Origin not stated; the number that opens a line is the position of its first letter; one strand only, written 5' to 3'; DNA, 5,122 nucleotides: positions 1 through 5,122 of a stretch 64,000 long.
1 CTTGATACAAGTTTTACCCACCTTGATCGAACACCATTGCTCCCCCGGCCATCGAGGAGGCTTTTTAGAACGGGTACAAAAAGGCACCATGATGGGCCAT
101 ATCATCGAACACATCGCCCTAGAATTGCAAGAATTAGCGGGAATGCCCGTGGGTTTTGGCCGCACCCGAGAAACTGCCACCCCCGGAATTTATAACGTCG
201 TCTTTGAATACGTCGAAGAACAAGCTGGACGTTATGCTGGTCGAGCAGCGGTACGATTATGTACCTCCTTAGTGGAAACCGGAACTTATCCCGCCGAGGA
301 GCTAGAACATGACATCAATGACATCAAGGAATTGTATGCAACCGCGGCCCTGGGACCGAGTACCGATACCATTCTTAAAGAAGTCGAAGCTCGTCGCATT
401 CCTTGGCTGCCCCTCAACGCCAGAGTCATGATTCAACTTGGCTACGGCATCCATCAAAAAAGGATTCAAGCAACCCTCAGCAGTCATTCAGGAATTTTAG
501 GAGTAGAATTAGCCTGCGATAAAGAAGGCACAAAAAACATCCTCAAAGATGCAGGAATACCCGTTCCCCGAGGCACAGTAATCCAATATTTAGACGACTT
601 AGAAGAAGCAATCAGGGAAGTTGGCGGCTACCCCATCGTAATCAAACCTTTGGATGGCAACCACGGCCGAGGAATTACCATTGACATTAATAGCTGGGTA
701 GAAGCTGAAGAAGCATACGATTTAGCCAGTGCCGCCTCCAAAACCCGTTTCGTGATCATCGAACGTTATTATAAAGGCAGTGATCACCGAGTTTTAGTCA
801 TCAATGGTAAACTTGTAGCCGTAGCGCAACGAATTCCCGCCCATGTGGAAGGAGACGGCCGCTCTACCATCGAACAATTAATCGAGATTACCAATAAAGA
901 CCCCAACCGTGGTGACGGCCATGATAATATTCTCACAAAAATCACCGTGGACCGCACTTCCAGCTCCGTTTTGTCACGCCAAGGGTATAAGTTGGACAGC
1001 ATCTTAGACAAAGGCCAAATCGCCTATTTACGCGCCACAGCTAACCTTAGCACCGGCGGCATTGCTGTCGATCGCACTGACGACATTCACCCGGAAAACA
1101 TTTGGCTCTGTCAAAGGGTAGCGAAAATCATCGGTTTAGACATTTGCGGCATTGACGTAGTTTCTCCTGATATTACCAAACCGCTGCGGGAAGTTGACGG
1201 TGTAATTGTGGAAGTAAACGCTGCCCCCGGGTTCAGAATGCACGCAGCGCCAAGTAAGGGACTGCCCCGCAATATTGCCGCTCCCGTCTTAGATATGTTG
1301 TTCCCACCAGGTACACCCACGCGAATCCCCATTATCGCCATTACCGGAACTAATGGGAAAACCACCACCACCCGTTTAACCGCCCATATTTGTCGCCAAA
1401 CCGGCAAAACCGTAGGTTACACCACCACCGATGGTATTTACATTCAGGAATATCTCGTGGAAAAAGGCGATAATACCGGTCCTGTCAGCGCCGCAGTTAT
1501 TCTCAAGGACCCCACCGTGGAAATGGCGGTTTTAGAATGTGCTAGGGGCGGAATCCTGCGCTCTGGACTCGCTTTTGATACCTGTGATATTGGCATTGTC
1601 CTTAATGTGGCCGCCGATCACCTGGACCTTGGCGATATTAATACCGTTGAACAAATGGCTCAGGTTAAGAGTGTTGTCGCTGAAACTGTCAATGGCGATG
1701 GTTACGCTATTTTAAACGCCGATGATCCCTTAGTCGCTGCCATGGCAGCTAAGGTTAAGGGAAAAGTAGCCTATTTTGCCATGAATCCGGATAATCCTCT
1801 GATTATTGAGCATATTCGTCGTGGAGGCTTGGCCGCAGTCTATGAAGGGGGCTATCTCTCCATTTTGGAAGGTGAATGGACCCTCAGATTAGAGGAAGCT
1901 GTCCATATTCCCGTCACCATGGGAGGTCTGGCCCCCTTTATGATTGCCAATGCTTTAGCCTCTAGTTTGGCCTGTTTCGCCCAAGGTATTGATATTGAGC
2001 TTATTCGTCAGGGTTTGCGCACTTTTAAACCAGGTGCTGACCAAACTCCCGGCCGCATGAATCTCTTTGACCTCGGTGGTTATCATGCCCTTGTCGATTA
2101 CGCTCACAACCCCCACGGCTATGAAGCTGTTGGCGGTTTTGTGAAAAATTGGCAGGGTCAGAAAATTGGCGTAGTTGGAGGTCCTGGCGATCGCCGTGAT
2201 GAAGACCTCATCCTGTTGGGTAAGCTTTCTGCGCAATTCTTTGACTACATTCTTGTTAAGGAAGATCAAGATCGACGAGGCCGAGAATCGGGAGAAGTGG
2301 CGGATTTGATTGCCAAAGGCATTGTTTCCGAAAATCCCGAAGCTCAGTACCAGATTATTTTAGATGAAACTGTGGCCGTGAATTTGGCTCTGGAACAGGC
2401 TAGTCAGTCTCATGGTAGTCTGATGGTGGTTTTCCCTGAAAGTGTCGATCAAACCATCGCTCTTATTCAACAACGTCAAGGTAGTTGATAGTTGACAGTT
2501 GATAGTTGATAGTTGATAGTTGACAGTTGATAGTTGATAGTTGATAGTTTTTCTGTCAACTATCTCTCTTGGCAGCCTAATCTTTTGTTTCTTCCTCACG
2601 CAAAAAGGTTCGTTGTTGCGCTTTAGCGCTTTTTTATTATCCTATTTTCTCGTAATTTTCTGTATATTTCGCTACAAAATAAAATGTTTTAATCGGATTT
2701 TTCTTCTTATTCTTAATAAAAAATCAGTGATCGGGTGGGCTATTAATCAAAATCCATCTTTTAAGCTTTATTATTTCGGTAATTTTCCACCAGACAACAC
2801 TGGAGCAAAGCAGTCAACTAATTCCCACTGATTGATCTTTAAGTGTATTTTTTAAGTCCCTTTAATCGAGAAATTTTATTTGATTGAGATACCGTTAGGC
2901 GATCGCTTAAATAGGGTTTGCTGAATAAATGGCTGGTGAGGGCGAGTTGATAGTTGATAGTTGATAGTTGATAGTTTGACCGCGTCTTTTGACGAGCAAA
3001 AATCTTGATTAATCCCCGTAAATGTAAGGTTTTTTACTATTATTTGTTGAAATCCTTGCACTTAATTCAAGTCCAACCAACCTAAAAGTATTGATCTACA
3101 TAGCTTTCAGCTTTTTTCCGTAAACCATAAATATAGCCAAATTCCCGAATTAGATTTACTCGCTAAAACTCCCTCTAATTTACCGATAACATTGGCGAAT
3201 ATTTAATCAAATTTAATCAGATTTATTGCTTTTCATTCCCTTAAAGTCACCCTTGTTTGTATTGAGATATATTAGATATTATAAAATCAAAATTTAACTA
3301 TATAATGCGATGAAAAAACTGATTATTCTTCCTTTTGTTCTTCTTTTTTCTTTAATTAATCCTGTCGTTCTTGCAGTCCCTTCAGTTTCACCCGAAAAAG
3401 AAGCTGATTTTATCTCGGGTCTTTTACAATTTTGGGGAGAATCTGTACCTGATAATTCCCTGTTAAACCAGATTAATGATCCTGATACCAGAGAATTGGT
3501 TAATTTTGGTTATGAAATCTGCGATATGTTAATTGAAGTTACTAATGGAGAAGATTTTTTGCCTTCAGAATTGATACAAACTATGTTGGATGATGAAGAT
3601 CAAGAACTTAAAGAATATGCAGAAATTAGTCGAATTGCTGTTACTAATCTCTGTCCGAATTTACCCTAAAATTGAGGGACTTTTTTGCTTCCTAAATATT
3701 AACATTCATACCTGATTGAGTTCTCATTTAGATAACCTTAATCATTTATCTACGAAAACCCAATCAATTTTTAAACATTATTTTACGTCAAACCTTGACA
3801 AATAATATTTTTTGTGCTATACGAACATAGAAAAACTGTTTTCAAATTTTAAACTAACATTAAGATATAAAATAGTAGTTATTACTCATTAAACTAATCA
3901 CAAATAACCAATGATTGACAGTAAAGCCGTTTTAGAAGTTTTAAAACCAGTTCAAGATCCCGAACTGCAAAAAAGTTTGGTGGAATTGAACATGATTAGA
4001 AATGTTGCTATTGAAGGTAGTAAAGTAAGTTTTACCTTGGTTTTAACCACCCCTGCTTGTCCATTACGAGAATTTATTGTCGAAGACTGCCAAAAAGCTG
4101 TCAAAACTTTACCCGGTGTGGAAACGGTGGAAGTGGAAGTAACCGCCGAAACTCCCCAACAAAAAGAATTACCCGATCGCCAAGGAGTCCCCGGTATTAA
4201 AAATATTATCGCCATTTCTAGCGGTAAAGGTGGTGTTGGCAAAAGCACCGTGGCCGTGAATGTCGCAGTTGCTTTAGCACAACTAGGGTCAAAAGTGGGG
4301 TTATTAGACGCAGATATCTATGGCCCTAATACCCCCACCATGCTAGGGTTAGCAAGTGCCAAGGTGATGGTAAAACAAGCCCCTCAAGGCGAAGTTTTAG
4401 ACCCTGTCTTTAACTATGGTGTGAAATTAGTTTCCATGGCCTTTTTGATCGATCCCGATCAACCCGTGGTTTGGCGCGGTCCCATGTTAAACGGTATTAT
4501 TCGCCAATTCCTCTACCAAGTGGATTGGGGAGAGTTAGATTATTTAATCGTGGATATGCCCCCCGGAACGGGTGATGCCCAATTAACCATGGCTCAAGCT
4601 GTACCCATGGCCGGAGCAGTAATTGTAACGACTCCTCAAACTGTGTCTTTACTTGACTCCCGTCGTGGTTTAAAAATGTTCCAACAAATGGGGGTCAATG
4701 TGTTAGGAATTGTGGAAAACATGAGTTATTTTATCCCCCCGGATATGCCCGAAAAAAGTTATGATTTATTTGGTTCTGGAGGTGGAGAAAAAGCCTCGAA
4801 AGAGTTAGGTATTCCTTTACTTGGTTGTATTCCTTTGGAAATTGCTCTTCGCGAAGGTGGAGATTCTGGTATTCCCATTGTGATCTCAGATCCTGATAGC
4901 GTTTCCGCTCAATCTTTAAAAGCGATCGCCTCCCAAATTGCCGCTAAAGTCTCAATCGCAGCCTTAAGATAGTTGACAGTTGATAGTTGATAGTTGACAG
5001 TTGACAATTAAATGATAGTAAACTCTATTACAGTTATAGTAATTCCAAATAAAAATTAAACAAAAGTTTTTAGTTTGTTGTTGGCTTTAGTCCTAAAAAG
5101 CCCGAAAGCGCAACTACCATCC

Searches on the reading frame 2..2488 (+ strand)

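Call 27: search_protein_families(library=pfam, proteins=[window:2-2488:+], max_evalue=0.00001)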
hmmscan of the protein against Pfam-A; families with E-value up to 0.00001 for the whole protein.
window:2-2488:+ (828 aa): 5 families
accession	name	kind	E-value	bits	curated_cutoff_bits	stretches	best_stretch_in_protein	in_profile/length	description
PF18921.5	Cyanophycin_syn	-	2e-38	131.3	27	1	2-92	25-115/115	Cyanophycin synthase-like N-terminal domain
PF08245.18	Mur_ligase_M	-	1.3e-22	81.1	24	1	447-657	1-199/200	Mur ligase middle domain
PF08443.16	RimK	-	1.6e-12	47.9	21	1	173-290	3-116/188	RimK-like ATP-grasp domain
PF02875.26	Mur_ligase_C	-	2.7e-11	44.8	28.4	1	684-810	1-123/127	Mur ligase, glutamate ligase domain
PF02955.21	GSH-S_ATP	-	4.4e-08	33.2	23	1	193-288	17-111/175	Prokaryotic glutathione synthetase, ATP-grasp domain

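Call 61: search_protein_families(library=ncbifam, proteins=[window:2-2488:+], max_evalue=1e-10)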
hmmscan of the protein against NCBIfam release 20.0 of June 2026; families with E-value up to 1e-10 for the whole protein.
window:2-2488:+ (828 aa): 23 families
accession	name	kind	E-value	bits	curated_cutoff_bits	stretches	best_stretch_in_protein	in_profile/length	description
TIGR02068.2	cya_phycin_syn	equivalog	0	1186.5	850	1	2-825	45-861/862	cyanophycin synthetase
NF010623.0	PRK14016.1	subfamily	0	1159.2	877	1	2-826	46-864/871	cyanophycin synthetase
NF002688.0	PRK02471.1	equivalog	4.4e-64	217.1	425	1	156-435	472-753/756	bifunctional glutamate--cysteine ligase GshA/glutathione synthetase GshB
TIGR03103.1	trio_acet_GNAT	equivalog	1.2e-48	166.1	569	1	118-436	241-543/547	N-acetylglutaminylglutamine synthetase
TIGR01435.1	glu_cys_lig_rel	equivalog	3.6e-38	131.3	656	1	143-434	438-719/719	bifunctional glutamate--cysteine ligase/glutathione synthetase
NF001126.0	PRK00139.1-4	equivalog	1.2e-35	123.1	373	1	440-803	102-449/486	UDP-N-acetylmuramoyl-L-alanyl-D-glutamate--2,6-diaminopimelate ligase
TIGR01085.1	murE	subfamily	3.7e-34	118.4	257.3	1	441-803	84-438/472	UDP-N-acetylmuramyl-tripeptide synthetase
NF001124.0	PRK00139.1-2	equivalog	6.6e-31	107.6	476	1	431-802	101-458/500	UDP-N-acetylmuramoyl-L-alanyl-D-glutamate--2,6-diaminopimelate ligase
NF008896.0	PRK11929.1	equivalog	1.2e-26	92.9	1023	1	441-801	111-463/965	bifunctional UDP-N-acetylmuramoyl-L-alanyl-D-glutamate--2,6-diaminopimelate ligase MurE/UDP-N-acetylmuramoyl-tripeptide--D-alanyl-D-alanine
NF010628.0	PRK14022.1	equivalog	3.5e-26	92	536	1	441-805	110-448/483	UDP-N-acetylmuramoyl-L-alanyl-D-glutamate--L-lysine ligase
NF001123.0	PRK00139.1-1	equivalog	1.3e-24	86.8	586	1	440-803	105-456/493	UDP-N-acetylmuramoyl-L-alanyl-D-glutamate--2,6-diaminopimelate ligase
NF053645.1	pMurC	equivalog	1.5e-21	76.7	560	1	442-595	102-246/492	pseudomurein biosynthesis peptide ligase pMurC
NF053648.1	pMurE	equivalog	4.9e-19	68.4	600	1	528-709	190-343/464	pseudomurein biosynthesis peptide ligase pMurE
TIGR00768.1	rimK_fam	subfamily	3.3e-17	62.7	143.4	0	168-278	82-194/276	RimK family alpha-L-glutamate ligase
TIGR01143.1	murF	subfamily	7.3e-15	54.8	288.6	1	441-726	73-332/418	UDP-N-acetylmuramoyl-tripeptide--D-alanyl-D-alanine ligase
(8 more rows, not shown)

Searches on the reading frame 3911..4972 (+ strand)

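Call 26: search_protein_families(library=pfam, proteins=[window:3911-4972:+], max_evalue=0.00001)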
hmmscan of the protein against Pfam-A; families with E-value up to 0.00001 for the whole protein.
window:3911-4972:+ (353 aa): 7 families
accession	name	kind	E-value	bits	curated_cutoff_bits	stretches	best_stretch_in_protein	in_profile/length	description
PF10609.15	ParA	-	4.4e-97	324.8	27.1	1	96-343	2-245/246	NUBPL iron-transfer P-loop NTPase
PF01883.24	FeS_assembly_P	-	3e-25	88.7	23.5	1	5-76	2-72/73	Iron-sulfur cluster assembly protein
PF01656.29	CbiA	-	6.8e-14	52.4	25.4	1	100-321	1-123/125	CobQ/CobB/MinD/ParA nucleotide binding domain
PF13614.12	AAA_31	-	3e-12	47.3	27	1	98-240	2-146/177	AAA domain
PF09140.17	MipZ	-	9.8e-08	32.1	20.7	1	99-136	2-39/262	ATPase MipZ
PF02374.21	ArsA_ATPase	-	6.4e-07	29.3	24.3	0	103-135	6-38/305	Anion-transporting ATPase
PF00142.24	Fer4_NifH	-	5.8e-06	26.4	25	0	100-153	3-55/271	4Fe-4S iron sulfur cluster binding proteins, NifH/frxC family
